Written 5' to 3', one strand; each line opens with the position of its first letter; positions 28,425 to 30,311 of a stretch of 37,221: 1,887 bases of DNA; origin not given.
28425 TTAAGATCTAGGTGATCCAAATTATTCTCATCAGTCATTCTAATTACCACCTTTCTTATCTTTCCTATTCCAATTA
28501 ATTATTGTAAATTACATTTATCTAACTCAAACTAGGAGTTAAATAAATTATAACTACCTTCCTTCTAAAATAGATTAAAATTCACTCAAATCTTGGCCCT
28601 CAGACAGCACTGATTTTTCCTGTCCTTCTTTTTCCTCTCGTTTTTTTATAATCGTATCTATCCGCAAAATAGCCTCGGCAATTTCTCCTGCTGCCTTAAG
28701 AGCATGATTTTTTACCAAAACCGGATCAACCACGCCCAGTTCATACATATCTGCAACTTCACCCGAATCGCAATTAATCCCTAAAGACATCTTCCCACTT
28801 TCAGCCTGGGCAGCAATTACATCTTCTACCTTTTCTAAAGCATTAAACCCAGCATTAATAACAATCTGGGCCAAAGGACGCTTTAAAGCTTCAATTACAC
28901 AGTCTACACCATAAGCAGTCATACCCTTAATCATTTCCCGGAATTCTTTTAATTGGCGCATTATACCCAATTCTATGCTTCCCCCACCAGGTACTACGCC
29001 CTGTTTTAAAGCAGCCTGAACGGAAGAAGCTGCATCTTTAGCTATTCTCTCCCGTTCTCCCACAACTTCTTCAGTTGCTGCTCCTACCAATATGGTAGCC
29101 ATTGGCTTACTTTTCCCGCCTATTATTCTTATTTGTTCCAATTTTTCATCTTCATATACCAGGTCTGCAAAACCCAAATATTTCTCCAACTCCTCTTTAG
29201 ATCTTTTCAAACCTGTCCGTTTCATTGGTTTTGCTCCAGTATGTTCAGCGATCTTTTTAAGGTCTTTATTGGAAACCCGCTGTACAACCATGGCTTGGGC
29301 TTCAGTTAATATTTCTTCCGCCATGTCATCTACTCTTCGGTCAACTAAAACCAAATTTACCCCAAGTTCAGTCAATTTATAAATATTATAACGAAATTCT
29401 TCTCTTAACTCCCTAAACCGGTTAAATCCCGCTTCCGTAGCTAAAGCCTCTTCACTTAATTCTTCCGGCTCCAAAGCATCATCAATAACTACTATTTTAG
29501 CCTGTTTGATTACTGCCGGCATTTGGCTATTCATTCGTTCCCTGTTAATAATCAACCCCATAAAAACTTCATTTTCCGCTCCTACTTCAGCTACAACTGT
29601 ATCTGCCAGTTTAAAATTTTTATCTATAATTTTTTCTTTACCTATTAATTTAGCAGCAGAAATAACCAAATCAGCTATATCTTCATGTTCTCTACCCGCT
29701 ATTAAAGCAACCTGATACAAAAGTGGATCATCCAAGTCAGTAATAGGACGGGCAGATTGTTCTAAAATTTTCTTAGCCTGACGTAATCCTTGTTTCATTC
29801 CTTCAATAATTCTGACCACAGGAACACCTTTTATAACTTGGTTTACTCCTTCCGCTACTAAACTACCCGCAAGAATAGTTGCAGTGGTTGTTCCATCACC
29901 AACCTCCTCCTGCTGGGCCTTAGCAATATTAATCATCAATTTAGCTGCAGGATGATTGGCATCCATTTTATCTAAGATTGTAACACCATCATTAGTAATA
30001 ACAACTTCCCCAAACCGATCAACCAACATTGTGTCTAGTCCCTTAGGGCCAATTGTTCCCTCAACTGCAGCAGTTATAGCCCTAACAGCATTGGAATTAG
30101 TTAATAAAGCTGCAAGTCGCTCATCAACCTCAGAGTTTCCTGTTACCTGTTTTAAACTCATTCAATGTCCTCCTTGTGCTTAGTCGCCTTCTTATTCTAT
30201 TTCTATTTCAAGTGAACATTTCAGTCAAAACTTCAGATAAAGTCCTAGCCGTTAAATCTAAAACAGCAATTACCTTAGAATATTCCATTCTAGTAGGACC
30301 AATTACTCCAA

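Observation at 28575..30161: Archaeal-type (group II-like) chaperonin embedded in the HrcA/CIRCE heat-shock operon between hrcA and grpE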

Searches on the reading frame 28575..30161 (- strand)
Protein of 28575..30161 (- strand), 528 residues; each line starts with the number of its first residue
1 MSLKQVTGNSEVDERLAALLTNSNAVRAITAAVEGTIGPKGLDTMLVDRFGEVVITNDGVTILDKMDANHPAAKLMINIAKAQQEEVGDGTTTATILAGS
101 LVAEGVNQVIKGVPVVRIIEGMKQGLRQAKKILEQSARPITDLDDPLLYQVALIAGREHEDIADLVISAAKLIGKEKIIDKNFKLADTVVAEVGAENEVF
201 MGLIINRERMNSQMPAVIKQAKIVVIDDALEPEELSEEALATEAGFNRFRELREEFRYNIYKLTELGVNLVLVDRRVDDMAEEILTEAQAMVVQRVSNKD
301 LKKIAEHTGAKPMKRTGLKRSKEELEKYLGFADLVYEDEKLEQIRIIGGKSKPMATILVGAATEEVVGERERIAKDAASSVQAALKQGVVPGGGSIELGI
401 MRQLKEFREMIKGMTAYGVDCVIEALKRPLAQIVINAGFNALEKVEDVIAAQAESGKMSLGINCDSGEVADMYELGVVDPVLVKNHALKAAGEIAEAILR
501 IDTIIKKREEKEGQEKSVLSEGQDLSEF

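Call 3: search_protein_families(library=pfam, proteins=[window:28575-30161:-], max_evalue=0.01)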
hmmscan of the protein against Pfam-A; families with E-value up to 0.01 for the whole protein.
window:28575-30161:- (528 aa): 1 family
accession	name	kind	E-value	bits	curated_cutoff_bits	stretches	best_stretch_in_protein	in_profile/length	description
PF00118.29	Cpn60_TCP1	-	9.5e-113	377.9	34.3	1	29-508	1-489/490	TCP-1/cpn60 chaperonin family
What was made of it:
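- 28575..30161 (-): Group III chaperonin gene (528 aa). PF00118 at 378 bits (call 3).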

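Call 4: search_protein_families(library=ncbifam, proteins=[window:28575-30161:-], max_evalue=0.01)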
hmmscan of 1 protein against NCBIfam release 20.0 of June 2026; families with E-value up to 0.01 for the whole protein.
window:28575-30161:- (528 aa): 19 families
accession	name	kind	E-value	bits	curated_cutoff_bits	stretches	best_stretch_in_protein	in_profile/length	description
NF041083.2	thermosome_beta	equivalog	3.9e-94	316.5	400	1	17-506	17-518/520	thermosome subunit beta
NF041082.2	thermosome_alpha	equivalog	5.1e-94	316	450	1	18-506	18-517/519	thermosome subunit alpha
TIGR02339.1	thermosome_arch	subfamily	1.1e-92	311.5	671.1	1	17-506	16-519/521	thermosome subunit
TIGR02340.1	chap_CCT_alpha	equivalog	9.3e-68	229.2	800.2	1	21-512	16-534/536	T-complex protein 1 subunit alpha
TIGR02343.1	chap_CCT_epsi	equivalog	6.4e-63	213.2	710.5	1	16-507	26-531/532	T-complex protein 1 subunit epsilon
TIGR02342.1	chap_CCT_delta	equivalog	1.4e-62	212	695.35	1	21-506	13-515/517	T-complex protein 1 subunit delta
TIGR02344.1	chap_CCT_gamma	equivalog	1.4e-59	202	553.45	1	18-506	17-521/526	T-complex protein 1 subunit gamma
NF009487.0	PRK12849.1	subfamily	6.7e-58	196.3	352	2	300-515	327-530/543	chaperonin GroEL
TIGR02345.1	chap_CCT_eta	equivalog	9.2e-58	195.8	669.2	1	14-508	15-521/523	T-complex protein 1 subunit eta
TIGR02346.1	chap_CCT_theta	equivalog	3.1e-51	174.4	455.9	1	13-506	14-518/531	T-complex protein 1 subunit theta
NF000592.1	PRK00013.1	subfamily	6.6e-49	166.8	397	2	279-507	309-522/524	chaperonin GroEL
TIGR02348.1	GroEL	equivalog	1.4e-48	165.7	582.1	2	277-510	307-525/526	chaperonin GroEL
TIGR02347.1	chap_CCT_zeta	equivalog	1.6e-45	155.6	587.15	1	2-507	1-525/531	T-complex protein 1 subunit zeta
NF009488.0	PRK12850.1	subfamily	2.2e-45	155.2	475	2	299-517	327-533/544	chaperonin GroEL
NF009489.0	PRK12851.1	subfamily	3.6e-45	154.3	464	2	283-522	315-538/541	chaperonin GroEL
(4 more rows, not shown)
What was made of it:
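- On Group II thermosome: The query scores 316.5, 316.0 and 311.5 bits (call 4).
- On Group I GroEL: The query scores 166-196 bits in two stretches, against cut-offs of 352-582 (call 4).
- The best-scoring curated HMMs are thermosome beta and alpha (316 bits, call 4). GroEL models match at 166-196 bits (call 4). The GroEL matches are split into two stretches and lie far below the cut-offs (352-582) (call 4).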

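Call 7: search_solved_structures(query=window:28575-30161:-, max_evalue=1e-20, show_alignments=1)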
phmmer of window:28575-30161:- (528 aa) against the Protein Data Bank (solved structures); distinct sequences matched with E-value up to 1e-20: 159 (the best 60 are shown).
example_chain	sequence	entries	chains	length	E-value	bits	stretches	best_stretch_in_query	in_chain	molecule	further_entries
9rwq_N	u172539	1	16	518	1.3e-198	663.8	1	1-510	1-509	Ancestral Group II Chaperonin (ACII)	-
5x9u_A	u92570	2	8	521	1.5e-140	472.4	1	7-513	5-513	Thermosome, alpha subunit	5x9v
9rwp_A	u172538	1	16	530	8.8e-86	291.8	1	17-508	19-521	Ancestral Group II Chaperonin (ACII)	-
1a6d_A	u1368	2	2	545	4.2e-71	243.4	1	18-509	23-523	THERMOSOME (ALPHA SUBUNIT)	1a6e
1q3r_A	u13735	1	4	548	1.7e-70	241.4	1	22-513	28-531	Thermosome alpha subunit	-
6xhi_A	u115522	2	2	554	2.8e-70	240.7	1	17-518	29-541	Thermosome subunit beta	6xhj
4xcg_B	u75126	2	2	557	2.9e-70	240.6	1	17-518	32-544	Thermosome subunit beta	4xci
4xcd_A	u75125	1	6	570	3.1e-70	240.5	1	17-518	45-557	Thermosome subunit beta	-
3j1e_A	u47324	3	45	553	3.4e-70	240.4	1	18-517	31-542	Chaperonin beta subunit | Chaperonin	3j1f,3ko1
1q3s_A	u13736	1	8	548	4.9e-70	239.9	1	22-513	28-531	Thermosome alpha subunit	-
1q2v_A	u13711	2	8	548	2e-69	237.8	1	22-513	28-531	Thermosome alpha subunit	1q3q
5w79_A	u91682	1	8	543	1.4e-67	231.8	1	22-507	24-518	Chaperonin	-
3j3x_A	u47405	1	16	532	1.5e-66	228.3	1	22-507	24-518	Chaperonin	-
3kfb_A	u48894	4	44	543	1.6e-66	228.2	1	22-507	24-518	Chaperonin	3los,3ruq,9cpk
7rak_U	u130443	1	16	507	2.4e-66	227.7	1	22-506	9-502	Chaperonin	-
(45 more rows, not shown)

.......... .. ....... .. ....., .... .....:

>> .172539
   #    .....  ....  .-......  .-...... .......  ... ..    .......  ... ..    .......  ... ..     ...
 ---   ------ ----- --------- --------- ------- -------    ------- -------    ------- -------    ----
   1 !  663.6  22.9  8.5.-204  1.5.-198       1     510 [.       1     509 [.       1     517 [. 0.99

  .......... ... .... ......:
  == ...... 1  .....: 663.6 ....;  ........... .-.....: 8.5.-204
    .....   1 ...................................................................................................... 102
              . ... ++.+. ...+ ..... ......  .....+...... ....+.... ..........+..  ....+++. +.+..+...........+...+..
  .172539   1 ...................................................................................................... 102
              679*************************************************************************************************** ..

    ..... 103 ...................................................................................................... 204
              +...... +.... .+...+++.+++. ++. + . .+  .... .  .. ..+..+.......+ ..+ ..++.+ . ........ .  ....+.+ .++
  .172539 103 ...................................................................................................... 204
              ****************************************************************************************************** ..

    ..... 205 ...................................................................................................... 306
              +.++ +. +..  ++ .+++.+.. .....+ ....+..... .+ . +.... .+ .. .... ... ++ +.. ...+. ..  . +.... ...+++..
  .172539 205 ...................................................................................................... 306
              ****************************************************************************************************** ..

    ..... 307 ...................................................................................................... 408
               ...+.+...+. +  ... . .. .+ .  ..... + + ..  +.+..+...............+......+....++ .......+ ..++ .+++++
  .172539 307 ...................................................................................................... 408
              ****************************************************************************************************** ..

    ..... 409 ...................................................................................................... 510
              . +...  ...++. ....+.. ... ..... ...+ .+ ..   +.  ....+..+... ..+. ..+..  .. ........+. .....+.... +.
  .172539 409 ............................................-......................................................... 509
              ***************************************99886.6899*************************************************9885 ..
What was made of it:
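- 28575..30161 (-): PDB sequence search: ACIII 9RWQ at E 1e-198 and Ch-CPN 5X9U at E 1.5e-140 (call 7).
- Sequence: PDB phmmer gives ACIII (9RWQ) 664 bits, Ch-CPN (5X9U) 472 bits, thermosomes about 240 bits and CCT about 178 bits (call 7).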

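Call 13: find_homologous_proteins(query=window:28575-30161:-, max_evalue=1e-10)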
Query window:28575-30161:- (528 aa): 6335 proteins with E <= 1e-10 among 8000 candidates; the best 120 are listed.
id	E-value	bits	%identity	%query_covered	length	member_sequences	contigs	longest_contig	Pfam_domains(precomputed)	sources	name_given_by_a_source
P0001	0.0e+0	1098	100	100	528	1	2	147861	PF00118.30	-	-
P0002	2.0e-269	912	81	100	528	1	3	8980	PF00118.30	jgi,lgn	jgi:chaperonin GroEL (HSP60 family)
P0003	4.5e-267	904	80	100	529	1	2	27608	PF00118.30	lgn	-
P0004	5.0e-233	792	71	99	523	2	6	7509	PF00118.30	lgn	-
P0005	7.5e-232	788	71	97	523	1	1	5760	PF00118.30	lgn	-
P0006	1.6e-230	784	71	97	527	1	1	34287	PF00118.30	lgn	-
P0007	1.5e-228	777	71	96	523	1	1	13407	PF00118.30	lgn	-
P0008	1.7e-228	777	70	98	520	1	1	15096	PF00118.30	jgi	-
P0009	1.8e-226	771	70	98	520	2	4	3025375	PF00118.30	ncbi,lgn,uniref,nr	ncbi:MAG: chaperonin [Pelotomaculum sp.]|uniref:Chaperonin GroEL n=1 Tax=Pelotomaculum thermopropion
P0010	2.9e-226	770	70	97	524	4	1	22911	PF00118.30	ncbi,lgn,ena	ncbi:MAG: TCP-1/cpn60 chaperonin family protein [Bacillota bacterium]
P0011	3.0e-226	770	68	98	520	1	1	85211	PF00118.30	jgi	-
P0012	6.1e-226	769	70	98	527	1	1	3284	PF00118.30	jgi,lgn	jgi:chaperonin GroEL (HSP60 family)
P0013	9.9e-226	768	70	98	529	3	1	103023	PF00118.30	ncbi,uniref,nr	ncbi:chaperonin Cpn60/TCP-1 [Thermosinus carboxydivorans Nor1]|uniref:Chaperonin Cpn60/TCP-1 n=1 Tax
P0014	1.1e-225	768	70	97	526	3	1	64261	PF00118.30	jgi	-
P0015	1.2e-225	768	68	97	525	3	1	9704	PF00118.30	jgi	jgi:chaperonin GroEL (HSP60 family)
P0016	2.3e-225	767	69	98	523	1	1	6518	PF00118.30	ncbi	-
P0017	2.3e-225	767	69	97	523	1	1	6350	PF00118.30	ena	-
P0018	2.7e-225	767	69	97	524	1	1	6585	PF00118.30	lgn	-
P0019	3.1e-225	766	70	97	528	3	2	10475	PF00118.30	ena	-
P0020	3.8e-225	766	67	100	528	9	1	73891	PF00118.30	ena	-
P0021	4.7e-225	766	69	96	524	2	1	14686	PF00118.30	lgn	-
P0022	7.5e-225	765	70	97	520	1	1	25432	PF00118.30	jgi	-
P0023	1.0e-224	765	69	97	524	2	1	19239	PF00118.30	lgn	-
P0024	1.5e-224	764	69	98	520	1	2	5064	PF00118.30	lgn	-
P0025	1.9e-224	764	69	95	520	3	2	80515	PF00118.30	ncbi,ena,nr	ncbi:MAG TPA: TCP-1/cpn60 chaperonin family protein [Bacillota bacterium]|nr:TCP-1/cpn60 chaperonin 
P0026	3.9e-224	763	67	99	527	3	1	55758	PF00118.30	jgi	jgi:chaperonin GroEL (HSP60 family)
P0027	5.9e-224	762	69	100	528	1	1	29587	PF00118.30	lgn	-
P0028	6.4e-224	762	69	97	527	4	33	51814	PF00118.30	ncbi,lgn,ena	-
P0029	1.0e-223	761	70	97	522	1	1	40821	PF00118.30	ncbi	ncbi:MAG: TCP-1/cpn60 chaperonin family protein [Thermincolia bacterium]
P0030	1.0e-223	761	69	98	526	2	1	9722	PF00118.30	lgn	-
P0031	1.2e-223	761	67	100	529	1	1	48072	PF00118.30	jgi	jgi:chaperonin GroEL (HSP60 family)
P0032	1.7e-223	761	69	98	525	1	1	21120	PF00118.30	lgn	-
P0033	1.8e-223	761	68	98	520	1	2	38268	PF00118.30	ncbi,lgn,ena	-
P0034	2.0e-223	761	68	98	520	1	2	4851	PF00118.30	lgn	-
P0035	2.1e-223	760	68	100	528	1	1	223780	PF00118.30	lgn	-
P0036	2.2e-223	760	67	100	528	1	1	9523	PF00118.30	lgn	-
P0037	2.4e-223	760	67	100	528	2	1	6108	PF00118.30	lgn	-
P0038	2.4e-223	760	68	97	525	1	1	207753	PF00118.30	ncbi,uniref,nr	ncbi:TCP-1/cpn60 chaperonin family protein [Desulfolucanica intricata]|uniref:TCP-1/cpn60 chaperonin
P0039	3.6e-223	760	68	98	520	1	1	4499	PF00118.30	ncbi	-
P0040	6.1e-223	759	68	100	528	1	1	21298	PF00118.30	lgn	-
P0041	9.0e-223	758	68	99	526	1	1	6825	PF00118.30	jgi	-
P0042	9.5e-223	758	69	97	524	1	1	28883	PF00118.30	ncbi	-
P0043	1.1e-222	758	69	96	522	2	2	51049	PF00118.30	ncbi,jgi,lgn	-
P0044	1.1e-222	758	67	100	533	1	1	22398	PF00118.30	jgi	jgi:chaperonin GroEL (HSP60 family)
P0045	1.1e-222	758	68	98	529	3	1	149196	PF00118.30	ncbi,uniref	ncbi:TCP-1/cpn60 chaperonin family protein [Thermoanaerobacterium sp. DL9XJH110]|uniref:TCP-1/cpn60 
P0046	1.3e-222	758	68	98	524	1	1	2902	PF00118.30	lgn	-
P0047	1.3e-222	758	70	97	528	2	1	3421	PF00118.30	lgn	-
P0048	1.3e-222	758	67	100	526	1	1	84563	PF00118.30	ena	-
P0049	1.4e-222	758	69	97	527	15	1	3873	PF00118.30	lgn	-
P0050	1.5e-222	758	70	97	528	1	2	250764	PF00118.30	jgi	jgi:chaperonin GroEL (HSP60 family)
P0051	1.5e-222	758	70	96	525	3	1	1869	PF00118.30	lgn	-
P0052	1.8e-222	757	67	100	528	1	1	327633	PF00118.30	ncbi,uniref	ncbi:TCP-1/cpn60 chaperonin family protein [Dendrosporobacter sp. 1207_IL3150]|uniref:TCP-1/cpn60 ch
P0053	2.2e-222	757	67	100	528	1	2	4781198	PF00118.30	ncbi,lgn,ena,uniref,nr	ncbi:MAG TPA: TCP-1/cpn60 chaperonin family protein [Methylomusa anaerophila]|uniref:60 kDa chaperon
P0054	2.5e-222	757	69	98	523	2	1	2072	PF00118.30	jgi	jgi:chaperonin GroEL (HSP60 family)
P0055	2.7e-222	757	68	97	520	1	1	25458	PF00118.30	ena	-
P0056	2.7e-222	757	67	100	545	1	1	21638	PF00118.30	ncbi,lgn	-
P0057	2.9e-222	757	68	98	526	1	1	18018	PF00118.30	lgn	-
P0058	3.2e-222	757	68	97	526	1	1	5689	PF00118.30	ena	-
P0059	3.8e-222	756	68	98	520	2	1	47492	PF00118.30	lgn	-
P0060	4.0e-222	756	68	98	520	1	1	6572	PF00118.30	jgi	-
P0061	4.1e-222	756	69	98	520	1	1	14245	PF00118.30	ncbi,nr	ncbi:MAG: 60 kDa chaperonin [Pelotomaculum sp. PtaU1.Bin035]|nr:MAG: 60 kDa chaperonin [Pelotomaculu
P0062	4.2e-222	756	68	97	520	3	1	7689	PF00118.30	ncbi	-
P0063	4.8e-222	756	67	100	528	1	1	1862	PF00118.30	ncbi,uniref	ncbi:60 kDa chaperonin [bioreactor metagenome]|uniref:60 kDa chaperonin n=1 Tax=bioreactor metagenom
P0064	5.1e-222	756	66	100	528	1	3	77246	PF00118.30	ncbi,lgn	-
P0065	7.4e-222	755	70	96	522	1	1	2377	PF00118.30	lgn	-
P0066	7.8e-222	755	67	100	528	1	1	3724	PF00118.30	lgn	-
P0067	7.8e-222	755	66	99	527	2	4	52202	PF00118.30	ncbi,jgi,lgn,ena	-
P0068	9.3e-222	755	69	96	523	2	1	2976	PF00118.30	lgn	-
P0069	1.0e-221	755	67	99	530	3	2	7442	PF00118.30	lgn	-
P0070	1.1e-221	755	70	97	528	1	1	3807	PF00118.30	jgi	jgi:chaperonin GroEL (HSP60 family)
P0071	1.2e-221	755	67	98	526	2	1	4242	PF00118.30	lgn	-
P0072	1.7e-221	754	68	98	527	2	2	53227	PF00118.30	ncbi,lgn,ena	-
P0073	1.8e-221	754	68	96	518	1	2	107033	PF00118.30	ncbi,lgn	-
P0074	1.8e-221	754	68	98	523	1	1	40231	PF00118.30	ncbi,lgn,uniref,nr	ncbi:chaperonin GroEL (HSP60 family) [Desulfohalotomaculum tongense]|uniref:TCP-1/cpn60 chaperonin f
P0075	1.9e-221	754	68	99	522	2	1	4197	PF00118.30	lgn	-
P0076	2.1e-221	754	68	97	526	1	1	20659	PF00118.30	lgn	-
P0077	2.1e-221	754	68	98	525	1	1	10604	PF00118.30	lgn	-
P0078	2.2e-221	754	67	99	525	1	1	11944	PF00118.30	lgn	-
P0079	2.2e-221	754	68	99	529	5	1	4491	PF00118.30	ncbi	-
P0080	2.4e-221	754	67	100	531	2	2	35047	PF00118.30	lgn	-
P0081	2.5e-221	754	69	97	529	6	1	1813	PF00118.30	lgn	-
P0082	2.6e-221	754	69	97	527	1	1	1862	PF00118.30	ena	-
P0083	2.7e-221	753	69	97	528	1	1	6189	PF00118.30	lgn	-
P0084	3.2e-221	753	69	97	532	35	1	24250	PF00118.30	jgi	jgi:chaperonin GroEL (HSP60 family)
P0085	3.3e-221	753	68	98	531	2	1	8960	PF00118.30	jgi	-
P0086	3.4e-221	753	68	97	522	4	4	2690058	PF00118.30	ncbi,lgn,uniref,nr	ncbi:MAG: TCP-1/cpn60 chaperonin family protein [Bacillota bacterium]|uniref:Chaperonin GroEL (HSP60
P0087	3.5e-221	753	68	97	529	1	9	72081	PF00118.30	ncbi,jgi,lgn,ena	jgi:chaperonin GroEL (HSP60 family)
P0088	4.3e-221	753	70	97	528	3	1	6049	PF00118.30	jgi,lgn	jgi:chaperonin GroEL (HSP60 family)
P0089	4.4e-221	753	68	96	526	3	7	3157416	PF00118.30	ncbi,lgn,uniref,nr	ncbi:chaperonin Cpn60/TCP-1 [Thermincola ferriacetica]|uniref:Chaperonin Cpn60/TCP-1 n=2 Tax=Thermin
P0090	4.9e-221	753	69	99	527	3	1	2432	PF00118.30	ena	-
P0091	5.1e-221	753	66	100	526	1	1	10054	PF00118.30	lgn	-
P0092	5.5e-221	752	70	97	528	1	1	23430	PF00118.30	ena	-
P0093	5.6e-221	752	68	100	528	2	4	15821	PF00118.30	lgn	-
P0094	6.1e-221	752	70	97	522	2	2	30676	PF00118.30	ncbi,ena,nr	ncbi:MAG: TCP-1/cpn60 chaperonin family protein [Clostridia bacterium]|nr:TCP-1/cpn60 chaperonin fam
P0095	6.5e-221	752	69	98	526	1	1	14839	PF00118.30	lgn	-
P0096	8.1e-221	752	68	100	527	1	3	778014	PF00118.30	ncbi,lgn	-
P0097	8.2e-221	752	68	97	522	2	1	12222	PF00118.30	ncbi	ncbi:MAG: TCP-1/cpn60 chaperonin family protein [Eubacteriales bacterium]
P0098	8.4e-221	752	68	98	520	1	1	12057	PF00118.30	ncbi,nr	ncbi:MAG: TCP-1/cpn60 chaperonin family protein [Peptococcaceae bacterium]|nr:TCP-1/cpn60 chaperonin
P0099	8.4e-221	752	68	97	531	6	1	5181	PF00118.30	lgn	-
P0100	8.4e-221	752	67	97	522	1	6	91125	PF00118.30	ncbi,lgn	-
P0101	9.0e-221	752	68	100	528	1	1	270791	PF00118.30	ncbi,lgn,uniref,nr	ncbi:chaperone tailless complex polypeptide 1 (tcp-1) [Lucifera butyrica]|uniref:Chaperone tailless 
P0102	1.0e-220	752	67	99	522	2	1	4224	PF00118.30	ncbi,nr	ncbi:MAG: 60 kDa chaperonin [Pelotomaculum sp. PtaB.Bin013]|nr:MAG: 60 kDa chaperonin [Pelotomaculum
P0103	1.0e-220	752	66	98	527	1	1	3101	PF00118.30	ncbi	-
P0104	1.5e-220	751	67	98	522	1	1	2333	PF00118.30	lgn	-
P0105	1.5e-220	751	68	97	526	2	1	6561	PF00118.30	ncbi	ncbi:MAG: TCP-1/cpn60 chaperonin family protein [Eubacteriales bacterium]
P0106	1.7e-220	751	67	97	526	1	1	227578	PF00118.30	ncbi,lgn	-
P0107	1.8e-220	751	67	100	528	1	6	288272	PF00118.30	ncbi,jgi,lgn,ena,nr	ncbi:MAG: chaperonin [Veillonellaceae bacterium]|jgi:chaperonin GroEL (HSP60 family)|nr:chaperonin [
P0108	1.9e-220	751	69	97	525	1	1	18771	PF00118.30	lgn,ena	-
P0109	2.3e-220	750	70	95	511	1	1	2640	PF00118.30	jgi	jgi:chaperonin GroEL (HSP60 family)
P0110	2.6e-220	750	68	97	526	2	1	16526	PF00118.30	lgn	-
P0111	3.0e-220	750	67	96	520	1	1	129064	PF00118.30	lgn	-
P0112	3.2e-220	750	68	97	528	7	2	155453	PF00118.30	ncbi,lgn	-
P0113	3.4e-220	750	68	97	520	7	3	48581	PF00118.30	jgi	jgi:chaperonin GroEL (HSP60 family)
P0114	3.5e-220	750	68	97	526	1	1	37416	PF00118.30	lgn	-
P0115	3.5e-220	750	68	97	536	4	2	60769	PF00118.30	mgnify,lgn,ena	mgnify:CR=1 FL=1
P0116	3.6e-220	750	69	98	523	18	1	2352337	PF00118.30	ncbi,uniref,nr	ncbi:60 kDa chaperonin [Pelotomaculum schinkii]|uniref:60 kDa chaperonin n=1 Tax=Pelotomaculum schin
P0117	4.0e-220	750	67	98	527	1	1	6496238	PF00118.30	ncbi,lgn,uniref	ncbi:TCP-1/cpn60 chaperonin family protein [Sporomusa aerivorans]|uniref:TCP-1/cpn60 chaperonin fami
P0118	4.1e-220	750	69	97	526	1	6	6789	PF00118.30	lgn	-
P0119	4.3e-220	750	67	97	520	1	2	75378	PF00118.30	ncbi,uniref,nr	ncbi:TCP-1/cpn60 chaperonin family protein [Pelotomaculum propionicicum]|uniref:60 kDa chaperonin n=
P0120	4.5e-220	749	68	99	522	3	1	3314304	PF00118.30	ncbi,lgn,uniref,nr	ncbi:TCP-1/cpn60 chaperonin family protein [Zhaonella formicivorans]|uniref:TCP-1/cpn60 chaperonin f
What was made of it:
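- JGI and several NCBI and UniRef records name homologs 'chaperonin GroEL (HSP60 family)' or '60 kDa chaperonin' (call 13).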

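Call 14: find_related_loci(query=window:28575-30161:-, collection=genome_contigs, flank=6000)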
Query window:28575-30161:- (528 aa) in genome_contigs; peptide patterns used: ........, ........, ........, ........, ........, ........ (x = any residue, [..] = any of these).
286 stretches matched a pattern; 3 encode a relative of the query (tblastn E <= 1e-3); 3 distinct loci.
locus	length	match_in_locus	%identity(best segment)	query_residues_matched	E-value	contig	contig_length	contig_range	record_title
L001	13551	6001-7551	65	1-516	0e+0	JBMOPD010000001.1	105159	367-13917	MAG: Bacillota bacterium isolate Betzabe_MAG119 MAG119_1, whole genome shotgun sequence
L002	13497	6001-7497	53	11-509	4e-170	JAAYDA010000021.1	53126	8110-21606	MAG: Syntrophomonadaceae bacterium isolate AS06rmzACSIP_514 252307_AS06, whole genome shotgun sequence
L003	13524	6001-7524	25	26-510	3e-26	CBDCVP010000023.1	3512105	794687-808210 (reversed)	MAG: Saprospiraceae bacterium isolate 75aaed2f-bfff-4668-9f66-88a187d9991b genome assembly, contig: contig_23, whole gen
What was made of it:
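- Tried and rejected: The genome_contigs scan with the single protein returned only 3 loci, one of them a GroEL (call 14).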
